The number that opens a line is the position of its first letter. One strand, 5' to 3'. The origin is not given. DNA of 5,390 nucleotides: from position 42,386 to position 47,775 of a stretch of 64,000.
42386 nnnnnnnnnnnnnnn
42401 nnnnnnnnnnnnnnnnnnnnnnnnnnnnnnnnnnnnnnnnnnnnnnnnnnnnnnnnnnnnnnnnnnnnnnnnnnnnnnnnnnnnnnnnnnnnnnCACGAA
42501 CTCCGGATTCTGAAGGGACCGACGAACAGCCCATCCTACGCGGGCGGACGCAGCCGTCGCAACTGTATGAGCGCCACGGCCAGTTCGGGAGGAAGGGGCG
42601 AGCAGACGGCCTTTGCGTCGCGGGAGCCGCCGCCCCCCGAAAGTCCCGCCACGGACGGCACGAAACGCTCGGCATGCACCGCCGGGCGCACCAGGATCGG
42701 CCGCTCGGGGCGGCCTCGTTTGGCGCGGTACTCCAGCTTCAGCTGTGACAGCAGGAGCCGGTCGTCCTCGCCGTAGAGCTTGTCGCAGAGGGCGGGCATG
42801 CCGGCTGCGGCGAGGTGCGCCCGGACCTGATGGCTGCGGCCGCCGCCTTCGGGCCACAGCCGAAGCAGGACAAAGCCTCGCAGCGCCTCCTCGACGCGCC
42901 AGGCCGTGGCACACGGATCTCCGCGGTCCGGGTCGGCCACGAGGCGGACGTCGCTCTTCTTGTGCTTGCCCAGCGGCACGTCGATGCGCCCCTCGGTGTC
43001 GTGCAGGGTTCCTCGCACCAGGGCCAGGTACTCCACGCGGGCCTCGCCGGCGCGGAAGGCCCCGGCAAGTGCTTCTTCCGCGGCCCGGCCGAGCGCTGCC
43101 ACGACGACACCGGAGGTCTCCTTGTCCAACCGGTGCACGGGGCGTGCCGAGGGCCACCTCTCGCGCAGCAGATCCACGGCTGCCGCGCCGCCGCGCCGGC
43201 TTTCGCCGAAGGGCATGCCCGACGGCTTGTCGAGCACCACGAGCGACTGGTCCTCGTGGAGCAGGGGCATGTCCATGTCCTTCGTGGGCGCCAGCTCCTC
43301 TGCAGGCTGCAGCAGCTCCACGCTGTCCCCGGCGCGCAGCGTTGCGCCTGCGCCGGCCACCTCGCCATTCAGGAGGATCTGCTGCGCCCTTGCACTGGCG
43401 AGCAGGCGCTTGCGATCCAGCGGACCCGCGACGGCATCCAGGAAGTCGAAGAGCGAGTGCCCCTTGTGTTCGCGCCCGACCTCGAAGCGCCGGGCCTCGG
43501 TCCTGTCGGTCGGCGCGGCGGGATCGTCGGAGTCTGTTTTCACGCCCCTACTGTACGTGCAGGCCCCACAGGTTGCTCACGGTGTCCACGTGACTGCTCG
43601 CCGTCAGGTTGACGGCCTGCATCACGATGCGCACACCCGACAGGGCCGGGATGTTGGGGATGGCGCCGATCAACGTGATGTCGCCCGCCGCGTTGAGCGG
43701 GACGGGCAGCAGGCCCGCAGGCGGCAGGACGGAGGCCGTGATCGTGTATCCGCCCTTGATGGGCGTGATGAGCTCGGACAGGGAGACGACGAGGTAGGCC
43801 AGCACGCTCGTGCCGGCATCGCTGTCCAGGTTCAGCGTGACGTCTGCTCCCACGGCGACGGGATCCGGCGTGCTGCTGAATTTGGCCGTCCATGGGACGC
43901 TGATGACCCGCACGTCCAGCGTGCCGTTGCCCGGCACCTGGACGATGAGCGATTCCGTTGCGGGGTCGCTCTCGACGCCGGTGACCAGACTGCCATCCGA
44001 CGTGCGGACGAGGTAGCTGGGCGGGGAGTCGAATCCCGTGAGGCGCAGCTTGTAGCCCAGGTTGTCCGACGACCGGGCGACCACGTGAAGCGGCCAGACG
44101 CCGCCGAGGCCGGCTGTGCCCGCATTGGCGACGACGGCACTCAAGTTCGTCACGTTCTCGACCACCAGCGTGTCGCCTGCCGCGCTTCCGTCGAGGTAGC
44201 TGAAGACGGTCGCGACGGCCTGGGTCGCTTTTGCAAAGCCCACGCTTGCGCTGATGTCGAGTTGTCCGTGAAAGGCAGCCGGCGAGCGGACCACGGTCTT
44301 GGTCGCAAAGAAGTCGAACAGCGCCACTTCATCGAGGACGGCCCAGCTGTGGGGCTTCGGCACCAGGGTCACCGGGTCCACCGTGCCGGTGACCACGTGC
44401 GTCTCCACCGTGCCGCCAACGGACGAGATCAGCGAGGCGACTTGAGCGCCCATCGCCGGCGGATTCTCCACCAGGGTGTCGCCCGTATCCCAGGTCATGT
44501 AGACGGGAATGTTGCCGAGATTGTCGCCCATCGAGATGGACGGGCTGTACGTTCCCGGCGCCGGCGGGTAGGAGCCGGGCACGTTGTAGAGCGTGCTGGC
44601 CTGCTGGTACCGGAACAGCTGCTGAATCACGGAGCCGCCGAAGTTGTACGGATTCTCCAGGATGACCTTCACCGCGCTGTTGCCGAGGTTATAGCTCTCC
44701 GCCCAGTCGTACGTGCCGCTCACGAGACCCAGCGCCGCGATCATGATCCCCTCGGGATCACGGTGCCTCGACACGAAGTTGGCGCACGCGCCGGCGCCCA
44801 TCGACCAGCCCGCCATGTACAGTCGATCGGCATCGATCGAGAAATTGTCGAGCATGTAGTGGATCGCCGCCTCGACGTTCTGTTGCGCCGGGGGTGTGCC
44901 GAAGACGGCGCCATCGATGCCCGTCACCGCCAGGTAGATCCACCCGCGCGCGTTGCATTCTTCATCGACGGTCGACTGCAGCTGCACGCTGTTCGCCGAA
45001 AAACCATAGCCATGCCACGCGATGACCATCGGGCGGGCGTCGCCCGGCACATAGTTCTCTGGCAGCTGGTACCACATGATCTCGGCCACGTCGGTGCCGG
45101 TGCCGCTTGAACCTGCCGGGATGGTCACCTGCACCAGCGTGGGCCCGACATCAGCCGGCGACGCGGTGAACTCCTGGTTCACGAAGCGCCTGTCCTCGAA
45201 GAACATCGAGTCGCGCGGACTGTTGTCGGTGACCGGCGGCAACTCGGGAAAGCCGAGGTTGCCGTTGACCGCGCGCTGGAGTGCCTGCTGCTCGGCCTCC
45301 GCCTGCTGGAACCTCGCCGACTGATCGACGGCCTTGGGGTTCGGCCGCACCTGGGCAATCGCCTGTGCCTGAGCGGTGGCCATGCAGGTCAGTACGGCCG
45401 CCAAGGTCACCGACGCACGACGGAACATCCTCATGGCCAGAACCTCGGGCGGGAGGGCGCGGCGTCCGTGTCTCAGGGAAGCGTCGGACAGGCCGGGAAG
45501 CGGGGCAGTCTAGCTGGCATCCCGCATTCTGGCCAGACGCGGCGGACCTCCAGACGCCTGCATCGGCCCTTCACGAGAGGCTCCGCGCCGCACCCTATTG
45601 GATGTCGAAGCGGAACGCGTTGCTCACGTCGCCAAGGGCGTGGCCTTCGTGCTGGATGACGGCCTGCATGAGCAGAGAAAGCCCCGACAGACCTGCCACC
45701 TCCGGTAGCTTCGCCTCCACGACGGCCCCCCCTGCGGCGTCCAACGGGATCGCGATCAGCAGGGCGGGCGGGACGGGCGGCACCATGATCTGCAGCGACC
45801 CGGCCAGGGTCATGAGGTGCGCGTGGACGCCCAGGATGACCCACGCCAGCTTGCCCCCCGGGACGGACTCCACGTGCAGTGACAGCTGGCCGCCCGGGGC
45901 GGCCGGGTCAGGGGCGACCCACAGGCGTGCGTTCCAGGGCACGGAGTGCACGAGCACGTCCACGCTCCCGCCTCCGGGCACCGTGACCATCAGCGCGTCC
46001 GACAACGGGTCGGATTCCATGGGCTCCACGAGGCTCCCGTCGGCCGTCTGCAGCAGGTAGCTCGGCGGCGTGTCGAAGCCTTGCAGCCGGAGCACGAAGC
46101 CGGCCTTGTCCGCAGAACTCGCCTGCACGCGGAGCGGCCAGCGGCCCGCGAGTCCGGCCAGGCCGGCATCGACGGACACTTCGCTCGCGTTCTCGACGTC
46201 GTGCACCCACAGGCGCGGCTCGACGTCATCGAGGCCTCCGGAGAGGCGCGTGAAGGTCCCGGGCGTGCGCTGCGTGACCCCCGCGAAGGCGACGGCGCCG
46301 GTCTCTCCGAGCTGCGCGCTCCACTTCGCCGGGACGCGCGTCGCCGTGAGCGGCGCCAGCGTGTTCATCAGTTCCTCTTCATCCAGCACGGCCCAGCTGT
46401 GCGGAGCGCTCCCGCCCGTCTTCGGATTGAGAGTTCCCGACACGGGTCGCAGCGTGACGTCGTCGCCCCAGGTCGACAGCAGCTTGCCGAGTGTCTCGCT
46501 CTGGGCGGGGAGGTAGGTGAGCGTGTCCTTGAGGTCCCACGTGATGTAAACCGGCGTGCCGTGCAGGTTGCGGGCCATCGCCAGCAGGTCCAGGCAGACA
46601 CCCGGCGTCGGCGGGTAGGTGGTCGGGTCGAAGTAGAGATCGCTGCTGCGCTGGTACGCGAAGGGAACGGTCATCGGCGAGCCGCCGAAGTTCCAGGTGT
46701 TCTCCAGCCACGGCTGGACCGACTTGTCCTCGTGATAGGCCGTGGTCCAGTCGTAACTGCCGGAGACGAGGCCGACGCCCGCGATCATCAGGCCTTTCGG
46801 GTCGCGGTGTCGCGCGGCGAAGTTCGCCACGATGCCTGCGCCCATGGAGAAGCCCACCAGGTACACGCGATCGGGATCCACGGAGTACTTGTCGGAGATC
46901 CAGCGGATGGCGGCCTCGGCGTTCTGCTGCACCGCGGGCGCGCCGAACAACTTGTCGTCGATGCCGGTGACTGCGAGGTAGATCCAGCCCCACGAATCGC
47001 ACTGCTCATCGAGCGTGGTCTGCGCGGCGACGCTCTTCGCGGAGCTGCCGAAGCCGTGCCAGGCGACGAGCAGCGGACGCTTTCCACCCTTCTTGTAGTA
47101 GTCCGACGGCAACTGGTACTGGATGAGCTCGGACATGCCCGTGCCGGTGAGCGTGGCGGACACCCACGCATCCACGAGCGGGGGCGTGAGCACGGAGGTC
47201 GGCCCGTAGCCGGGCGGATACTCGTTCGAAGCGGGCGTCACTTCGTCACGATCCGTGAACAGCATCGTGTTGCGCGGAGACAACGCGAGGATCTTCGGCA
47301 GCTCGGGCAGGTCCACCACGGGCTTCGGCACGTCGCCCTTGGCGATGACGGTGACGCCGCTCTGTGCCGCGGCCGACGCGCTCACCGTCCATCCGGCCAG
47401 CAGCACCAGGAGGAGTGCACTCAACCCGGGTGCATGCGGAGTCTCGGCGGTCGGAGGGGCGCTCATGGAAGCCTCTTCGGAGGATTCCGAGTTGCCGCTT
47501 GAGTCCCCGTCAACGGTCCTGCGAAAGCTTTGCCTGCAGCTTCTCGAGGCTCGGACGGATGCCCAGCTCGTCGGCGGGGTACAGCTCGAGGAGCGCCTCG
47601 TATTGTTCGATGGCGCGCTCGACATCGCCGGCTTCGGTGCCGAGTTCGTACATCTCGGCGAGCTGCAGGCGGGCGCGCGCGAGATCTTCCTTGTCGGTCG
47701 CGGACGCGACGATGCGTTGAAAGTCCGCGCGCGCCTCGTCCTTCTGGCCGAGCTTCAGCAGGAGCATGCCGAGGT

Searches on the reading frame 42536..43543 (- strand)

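Call 63: search_protein_families(library=pfam, proteins=[window:42536-43543:-], max_evalue=0.00001)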
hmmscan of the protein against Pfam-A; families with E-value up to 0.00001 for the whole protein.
window:42536-43543:- (335 aa): 1 family
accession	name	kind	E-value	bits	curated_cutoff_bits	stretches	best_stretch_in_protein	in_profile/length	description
PF00849.27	PseudoU_synth_2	-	3.9e-17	63.3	26.8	1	101-246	2-152/152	RNA pseudouridylate synthase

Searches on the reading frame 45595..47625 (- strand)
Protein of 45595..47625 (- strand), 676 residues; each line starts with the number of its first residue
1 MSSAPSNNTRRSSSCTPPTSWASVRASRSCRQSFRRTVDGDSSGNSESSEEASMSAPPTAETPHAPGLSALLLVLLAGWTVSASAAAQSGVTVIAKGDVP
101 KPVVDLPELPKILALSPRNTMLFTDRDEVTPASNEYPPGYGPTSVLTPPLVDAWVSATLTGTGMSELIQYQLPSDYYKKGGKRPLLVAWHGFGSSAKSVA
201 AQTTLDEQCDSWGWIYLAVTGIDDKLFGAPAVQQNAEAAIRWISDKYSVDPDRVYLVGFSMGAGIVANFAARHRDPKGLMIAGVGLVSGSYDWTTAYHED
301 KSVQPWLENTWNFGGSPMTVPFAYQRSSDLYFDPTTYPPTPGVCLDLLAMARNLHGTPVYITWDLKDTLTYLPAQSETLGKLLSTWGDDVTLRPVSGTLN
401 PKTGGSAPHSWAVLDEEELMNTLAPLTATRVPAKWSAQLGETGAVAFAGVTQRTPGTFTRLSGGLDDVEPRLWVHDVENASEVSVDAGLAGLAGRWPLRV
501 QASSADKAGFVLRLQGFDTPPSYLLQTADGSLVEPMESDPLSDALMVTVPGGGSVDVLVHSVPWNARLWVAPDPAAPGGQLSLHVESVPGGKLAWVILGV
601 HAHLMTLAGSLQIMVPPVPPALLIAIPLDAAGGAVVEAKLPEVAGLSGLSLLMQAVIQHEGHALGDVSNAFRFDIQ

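Call 63: search_protein_families(library=pfam, proteins=[window:45595-47625:-], max_evalue=0.00001)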
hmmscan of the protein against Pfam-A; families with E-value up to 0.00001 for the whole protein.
window:45595-47625:- (676 aa): 1 family
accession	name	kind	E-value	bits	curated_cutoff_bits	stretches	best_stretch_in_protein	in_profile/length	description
PF07859.19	Abhydrolase_3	-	7.9e-09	36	25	1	230-300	46-120/210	alpha/beta hydrolase fold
